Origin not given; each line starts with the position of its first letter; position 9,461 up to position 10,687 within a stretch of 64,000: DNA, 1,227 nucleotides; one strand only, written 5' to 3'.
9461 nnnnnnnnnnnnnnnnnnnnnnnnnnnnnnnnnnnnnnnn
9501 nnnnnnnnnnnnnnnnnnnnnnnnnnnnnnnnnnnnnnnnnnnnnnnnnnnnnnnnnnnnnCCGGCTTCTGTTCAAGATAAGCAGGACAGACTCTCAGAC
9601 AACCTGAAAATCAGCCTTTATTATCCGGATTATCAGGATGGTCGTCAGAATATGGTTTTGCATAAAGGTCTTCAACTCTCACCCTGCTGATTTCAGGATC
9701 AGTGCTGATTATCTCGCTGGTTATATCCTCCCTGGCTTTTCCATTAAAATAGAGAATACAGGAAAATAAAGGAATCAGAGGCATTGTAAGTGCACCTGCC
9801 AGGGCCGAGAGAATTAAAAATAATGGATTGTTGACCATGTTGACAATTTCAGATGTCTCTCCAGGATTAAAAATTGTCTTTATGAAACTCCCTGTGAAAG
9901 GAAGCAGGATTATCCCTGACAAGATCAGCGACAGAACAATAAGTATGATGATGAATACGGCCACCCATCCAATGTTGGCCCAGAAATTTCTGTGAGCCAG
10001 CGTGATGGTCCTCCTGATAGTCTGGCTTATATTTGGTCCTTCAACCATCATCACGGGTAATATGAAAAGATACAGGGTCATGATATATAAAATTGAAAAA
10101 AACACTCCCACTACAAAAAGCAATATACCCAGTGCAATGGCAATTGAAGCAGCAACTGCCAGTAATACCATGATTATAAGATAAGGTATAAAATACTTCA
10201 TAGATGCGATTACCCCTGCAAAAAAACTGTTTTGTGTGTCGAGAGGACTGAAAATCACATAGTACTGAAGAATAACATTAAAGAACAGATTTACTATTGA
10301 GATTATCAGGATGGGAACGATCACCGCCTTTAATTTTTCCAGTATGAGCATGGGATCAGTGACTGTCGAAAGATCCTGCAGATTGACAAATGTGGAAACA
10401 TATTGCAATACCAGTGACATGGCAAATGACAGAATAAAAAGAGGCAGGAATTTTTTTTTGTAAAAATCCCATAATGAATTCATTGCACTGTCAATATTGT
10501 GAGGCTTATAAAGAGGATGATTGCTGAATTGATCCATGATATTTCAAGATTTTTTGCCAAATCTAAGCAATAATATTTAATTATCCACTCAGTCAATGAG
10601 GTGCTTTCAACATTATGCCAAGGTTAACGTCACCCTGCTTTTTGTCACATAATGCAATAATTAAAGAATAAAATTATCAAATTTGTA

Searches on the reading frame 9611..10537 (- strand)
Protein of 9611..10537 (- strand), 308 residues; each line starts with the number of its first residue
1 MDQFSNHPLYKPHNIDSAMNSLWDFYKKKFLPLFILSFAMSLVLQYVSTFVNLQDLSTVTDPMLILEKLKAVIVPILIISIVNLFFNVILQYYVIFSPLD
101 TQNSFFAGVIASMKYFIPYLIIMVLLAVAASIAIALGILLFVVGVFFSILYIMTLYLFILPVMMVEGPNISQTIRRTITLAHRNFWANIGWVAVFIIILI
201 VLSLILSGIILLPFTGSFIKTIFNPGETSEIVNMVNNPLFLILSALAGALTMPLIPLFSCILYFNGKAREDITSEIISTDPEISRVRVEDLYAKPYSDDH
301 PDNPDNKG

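Call 3: search_protein_families(library=pfam, proteins=[window:9611-10537:-])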
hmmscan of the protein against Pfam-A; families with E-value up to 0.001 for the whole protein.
window:9611-10537:- (308 aa): 1 family
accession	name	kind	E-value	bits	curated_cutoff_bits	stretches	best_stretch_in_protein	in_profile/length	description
PF10110.14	GPDPase_memb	-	0.00016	20.9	29.6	1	137-246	163-269/321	Membrane domain of glycerophosphoryl diester phosphodiesterase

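Call 4: search_protein_families(library=ncbifam, proteins=[window:9611-10537:-])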
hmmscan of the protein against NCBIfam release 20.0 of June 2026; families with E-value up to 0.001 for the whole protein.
window:9611-10537:- (308 aa): 0 families
